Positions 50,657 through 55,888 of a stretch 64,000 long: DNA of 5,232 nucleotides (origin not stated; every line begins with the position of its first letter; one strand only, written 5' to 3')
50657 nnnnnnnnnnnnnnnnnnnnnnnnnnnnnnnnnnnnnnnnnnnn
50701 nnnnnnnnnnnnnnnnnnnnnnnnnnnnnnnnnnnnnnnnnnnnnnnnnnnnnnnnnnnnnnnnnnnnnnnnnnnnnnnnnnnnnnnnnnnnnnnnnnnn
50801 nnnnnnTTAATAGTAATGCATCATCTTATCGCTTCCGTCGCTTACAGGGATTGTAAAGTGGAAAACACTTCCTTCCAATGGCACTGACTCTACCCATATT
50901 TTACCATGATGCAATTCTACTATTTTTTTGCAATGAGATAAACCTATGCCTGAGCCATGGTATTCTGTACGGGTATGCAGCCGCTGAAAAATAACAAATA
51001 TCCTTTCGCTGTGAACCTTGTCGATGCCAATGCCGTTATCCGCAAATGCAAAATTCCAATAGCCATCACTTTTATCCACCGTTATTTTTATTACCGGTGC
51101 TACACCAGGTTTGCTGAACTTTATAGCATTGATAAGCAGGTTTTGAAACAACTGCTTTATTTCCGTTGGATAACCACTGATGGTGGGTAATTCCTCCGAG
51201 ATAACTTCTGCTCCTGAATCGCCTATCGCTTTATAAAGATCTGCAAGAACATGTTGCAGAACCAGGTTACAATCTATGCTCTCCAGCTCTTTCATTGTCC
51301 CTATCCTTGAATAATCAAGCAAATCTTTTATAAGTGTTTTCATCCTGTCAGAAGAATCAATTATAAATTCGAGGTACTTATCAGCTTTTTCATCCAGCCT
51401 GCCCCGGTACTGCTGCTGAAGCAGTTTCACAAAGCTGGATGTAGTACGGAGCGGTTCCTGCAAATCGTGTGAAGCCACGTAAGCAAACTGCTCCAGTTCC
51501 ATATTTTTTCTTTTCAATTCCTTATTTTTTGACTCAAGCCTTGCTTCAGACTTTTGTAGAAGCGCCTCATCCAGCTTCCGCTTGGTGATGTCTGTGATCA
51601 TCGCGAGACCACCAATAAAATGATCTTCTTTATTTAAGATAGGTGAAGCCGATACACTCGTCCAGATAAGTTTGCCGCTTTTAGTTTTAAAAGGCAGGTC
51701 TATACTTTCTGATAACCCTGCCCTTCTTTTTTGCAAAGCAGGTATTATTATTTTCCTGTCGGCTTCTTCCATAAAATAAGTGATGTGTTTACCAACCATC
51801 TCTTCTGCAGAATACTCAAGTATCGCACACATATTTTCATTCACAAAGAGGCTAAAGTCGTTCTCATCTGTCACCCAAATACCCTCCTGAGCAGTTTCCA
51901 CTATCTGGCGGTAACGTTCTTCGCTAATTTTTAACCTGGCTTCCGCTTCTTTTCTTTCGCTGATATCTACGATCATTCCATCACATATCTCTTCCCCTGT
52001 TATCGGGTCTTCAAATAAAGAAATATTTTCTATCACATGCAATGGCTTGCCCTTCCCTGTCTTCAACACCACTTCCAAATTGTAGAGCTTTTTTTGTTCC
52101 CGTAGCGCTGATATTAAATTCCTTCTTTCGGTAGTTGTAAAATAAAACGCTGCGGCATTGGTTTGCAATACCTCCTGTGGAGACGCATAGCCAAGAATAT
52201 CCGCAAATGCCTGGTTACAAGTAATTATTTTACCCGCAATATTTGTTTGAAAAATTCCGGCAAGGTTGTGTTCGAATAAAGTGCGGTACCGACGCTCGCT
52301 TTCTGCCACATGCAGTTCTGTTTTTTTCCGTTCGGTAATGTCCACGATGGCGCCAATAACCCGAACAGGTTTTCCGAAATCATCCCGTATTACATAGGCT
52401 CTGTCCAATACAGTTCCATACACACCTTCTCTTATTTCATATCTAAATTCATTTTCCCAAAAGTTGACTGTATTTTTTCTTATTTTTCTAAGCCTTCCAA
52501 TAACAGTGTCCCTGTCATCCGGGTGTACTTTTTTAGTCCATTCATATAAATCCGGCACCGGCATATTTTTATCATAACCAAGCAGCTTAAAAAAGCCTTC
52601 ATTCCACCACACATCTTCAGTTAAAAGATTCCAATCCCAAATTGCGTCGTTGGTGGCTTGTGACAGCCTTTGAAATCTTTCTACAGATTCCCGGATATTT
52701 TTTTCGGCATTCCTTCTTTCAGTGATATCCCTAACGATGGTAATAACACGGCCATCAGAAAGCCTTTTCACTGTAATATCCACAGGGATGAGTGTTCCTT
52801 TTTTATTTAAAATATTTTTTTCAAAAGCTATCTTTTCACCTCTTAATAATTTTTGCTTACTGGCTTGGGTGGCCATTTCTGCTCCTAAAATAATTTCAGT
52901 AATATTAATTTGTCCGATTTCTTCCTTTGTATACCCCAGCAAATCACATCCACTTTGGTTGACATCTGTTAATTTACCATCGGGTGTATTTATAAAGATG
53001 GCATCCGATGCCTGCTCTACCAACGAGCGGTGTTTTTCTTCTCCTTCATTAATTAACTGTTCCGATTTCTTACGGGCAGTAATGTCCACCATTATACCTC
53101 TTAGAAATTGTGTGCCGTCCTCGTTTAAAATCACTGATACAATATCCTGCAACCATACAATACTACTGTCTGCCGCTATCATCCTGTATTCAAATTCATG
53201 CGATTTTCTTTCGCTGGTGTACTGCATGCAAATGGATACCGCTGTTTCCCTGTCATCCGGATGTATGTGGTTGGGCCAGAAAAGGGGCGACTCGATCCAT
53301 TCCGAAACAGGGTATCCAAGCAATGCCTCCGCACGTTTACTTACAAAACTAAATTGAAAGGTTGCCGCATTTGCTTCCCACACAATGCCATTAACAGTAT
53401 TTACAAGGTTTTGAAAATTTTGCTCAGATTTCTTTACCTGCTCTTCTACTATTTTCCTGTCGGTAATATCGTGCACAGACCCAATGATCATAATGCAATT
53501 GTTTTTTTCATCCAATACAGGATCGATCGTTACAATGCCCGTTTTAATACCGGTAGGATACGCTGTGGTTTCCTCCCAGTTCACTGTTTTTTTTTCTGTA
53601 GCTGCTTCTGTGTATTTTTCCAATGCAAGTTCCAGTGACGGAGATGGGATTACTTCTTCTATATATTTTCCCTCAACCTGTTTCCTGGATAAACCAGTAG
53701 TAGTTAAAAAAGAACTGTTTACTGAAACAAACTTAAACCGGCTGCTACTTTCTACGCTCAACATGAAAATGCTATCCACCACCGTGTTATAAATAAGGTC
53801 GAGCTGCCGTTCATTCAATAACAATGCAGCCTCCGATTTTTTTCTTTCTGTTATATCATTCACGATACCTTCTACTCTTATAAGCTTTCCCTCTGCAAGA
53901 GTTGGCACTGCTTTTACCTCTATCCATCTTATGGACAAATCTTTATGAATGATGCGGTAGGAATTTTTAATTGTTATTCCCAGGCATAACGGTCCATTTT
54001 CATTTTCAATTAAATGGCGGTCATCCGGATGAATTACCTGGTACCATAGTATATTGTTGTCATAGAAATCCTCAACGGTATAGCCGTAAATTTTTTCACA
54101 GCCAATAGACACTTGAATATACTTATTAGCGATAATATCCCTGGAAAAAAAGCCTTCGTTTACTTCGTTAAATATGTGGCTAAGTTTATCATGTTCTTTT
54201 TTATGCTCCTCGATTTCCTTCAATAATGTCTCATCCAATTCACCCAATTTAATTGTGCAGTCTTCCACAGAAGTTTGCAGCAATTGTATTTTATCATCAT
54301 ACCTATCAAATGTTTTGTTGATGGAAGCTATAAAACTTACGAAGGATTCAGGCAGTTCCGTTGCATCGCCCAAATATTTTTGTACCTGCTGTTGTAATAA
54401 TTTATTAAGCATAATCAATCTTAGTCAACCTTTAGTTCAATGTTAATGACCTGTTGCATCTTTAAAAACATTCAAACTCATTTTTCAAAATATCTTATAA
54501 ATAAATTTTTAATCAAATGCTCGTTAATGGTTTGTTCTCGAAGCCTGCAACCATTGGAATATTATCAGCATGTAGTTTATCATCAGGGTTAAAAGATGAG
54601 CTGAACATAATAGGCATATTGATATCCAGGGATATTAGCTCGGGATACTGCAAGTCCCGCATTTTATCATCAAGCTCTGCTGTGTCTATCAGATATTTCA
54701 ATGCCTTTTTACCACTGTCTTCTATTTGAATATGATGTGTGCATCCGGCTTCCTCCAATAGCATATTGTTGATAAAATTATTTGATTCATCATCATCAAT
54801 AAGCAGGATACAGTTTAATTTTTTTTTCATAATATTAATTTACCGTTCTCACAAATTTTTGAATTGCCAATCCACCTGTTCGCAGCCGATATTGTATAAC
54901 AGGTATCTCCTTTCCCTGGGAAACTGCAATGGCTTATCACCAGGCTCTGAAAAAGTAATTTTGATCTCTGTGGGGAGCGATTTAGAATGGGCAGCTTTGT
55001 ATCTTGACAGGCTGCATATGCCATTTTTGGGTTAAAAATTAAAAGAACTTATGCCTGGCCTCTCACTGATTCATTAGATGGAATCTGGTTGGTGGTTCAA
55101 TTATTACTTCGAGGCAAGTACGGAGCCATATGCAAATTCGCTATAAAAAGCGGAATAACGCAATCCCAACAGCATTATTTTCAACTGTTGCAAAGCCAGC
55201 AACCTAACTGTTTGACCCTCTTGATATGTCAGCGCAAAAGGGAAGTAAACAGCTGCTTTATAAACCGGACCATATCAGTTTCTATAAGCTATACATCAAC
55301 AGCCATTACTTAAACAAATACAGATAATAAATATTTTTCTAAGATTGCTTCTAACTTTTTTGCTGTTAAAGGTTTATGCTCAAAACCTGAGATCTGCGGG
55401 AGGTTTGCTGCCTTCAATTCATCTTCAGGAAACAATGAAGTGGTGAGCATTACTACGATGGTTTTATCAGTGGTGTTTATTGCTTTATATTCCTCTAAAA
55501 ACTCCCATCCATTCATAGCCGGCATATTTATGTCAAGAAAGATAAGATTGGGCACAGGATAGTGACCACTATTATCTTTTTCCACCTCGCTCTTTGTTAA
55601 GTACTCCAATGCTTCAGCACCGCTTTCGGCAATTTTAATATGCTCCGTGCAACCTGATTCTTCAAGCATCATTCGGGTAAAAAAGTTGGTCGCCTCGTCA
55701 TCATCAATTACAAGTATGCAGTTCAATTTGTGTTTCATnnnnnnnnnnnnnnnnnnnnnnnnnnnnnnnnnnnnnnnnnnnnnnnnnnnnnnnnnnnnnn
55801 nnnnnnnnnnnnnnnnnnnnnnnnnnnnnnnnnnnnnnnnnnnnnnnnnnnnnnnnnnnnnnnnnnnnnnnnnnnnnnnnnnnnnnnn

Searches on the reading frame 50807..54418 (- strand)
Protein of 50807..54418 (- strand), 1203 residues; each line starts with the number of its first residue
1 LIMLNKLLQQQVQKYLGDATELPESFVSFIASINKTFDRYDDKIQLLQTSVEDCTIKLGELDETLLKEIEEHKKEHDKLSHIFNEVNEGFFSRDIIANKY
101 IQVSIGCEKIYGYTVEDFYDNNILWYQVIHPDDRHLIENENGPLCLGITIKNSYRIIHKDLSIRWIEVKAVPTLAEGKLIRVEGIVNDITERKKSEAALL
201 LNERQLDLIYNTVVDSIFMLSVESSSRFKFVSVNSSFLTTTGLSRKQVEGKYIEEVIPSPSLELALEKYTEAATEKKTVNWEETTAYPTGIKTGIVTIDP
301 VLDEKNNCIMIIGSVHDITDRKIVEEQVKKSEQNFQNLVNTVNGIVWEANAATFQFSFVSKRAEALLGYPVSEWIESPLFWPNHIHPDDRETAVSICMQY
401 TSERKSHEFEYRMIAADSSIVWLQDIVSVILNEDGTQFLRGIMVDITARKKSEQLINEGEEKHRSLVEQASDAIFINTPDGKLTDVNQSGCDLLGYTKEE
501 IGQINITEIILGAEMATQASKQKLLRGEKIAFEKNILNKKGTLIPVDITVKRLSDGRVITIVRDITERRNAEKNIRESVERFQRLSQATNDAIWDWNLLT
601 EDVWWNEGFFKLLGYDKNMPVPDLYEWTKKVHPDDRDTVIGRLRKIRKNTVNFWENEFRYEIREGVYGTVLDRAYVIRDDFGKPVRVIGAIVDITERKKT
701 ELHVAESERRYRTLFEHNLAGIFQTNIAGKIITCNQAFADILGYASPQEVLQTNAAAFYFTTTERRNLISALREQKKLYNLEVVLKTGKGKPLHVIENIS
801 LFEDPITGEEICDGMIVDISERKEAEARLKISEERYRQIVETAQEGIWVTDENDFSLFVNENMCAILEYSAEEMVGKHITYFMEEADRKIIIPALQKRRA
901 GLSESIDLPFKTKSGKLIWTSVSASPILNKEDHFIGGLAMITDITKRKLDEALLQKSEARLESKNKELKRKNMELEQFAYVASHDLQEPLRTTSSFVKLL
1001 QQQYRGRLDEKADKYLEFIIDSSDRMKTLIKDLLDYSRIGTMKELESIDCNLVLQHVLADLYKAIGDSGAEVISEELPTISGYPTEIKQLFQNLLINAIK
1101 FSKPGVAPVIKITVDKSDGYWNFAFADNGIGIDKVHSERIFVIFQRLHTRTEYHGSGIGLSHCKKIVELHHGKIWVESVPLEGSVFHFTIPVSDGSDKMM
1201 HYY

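Call 32: search_protein_families(library=pfam, proteins=[window:50807-54418:-])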
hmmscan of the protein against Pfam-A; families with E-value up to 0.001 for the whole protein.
window:50807-54418:- (1203 aa): 9 families
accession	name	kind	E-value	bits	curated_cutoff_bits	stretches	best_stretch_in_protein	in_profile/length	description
PF13426.13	PAS_9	-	1.4e-67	224.9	27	5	845-946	2-103/103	PAS domain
PF08447.18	PAS_3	-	6.3e-64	212.7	25.6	4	358-436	3-81/89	PAS fold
PF00989.32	PAS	-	2.9e-54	182.3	22.6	5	834-944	1-113/113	PAS fold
PF13188.13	PAS_8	-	8.4e-38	127.5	21.8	3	709-757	1-49/65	PAS domain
PF08448.16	PAS_4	-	2.3e-37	128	23.1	3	228-322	15-109/110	PAS fold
PF02518.31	HATPase_c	-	4.1e-24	85.6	26.4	1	1084-1192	3-109/111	Histidine kinase-, DNA gyrase B-, and HSP90-like ATPase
PF00512.31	HisKA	-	2.1e-13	50.5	26.9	1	975-1040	2-64/66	His Kinase A (phospho-acceptor) domain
PF14598.12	PAS_11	-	2e-07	31.4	25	0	355-429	13-85/109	PAS domain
PF12860.13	PAS_7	-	1.9e-06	28.4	27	0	471-572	5-114/115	PAS fold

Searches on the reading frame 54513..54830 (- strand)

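Call 38: search_protein_families(library=pfam, proteins=[window:54513-54830:-], max_evalue=0.01)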
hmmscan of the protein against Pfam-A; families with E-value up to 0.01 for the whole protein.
window:54513-54830:- (105 aa): 1 family
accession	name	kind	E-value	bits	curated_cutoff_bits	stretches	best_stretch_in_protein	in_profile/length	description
PF00072.30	Response_reg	-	0.0015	19.1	30.2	1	8-75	1-55/111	Response regulator receiver domain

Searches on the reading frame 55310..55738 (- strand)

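Call 38: search_protein_families(library=pfam, proteins=[window:55310-55738:-], max_evalue=0.01)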
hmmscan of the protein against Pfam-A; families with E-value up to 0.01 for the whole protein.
window:55310-55738:- (142 aa): 1 family
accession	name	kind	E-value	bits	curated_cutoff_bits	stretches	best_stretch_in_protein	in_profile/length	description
PF00072.30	Response_reg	-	1e-14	55.1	30.2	1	8-133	1-110/111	Response regulator receiver domain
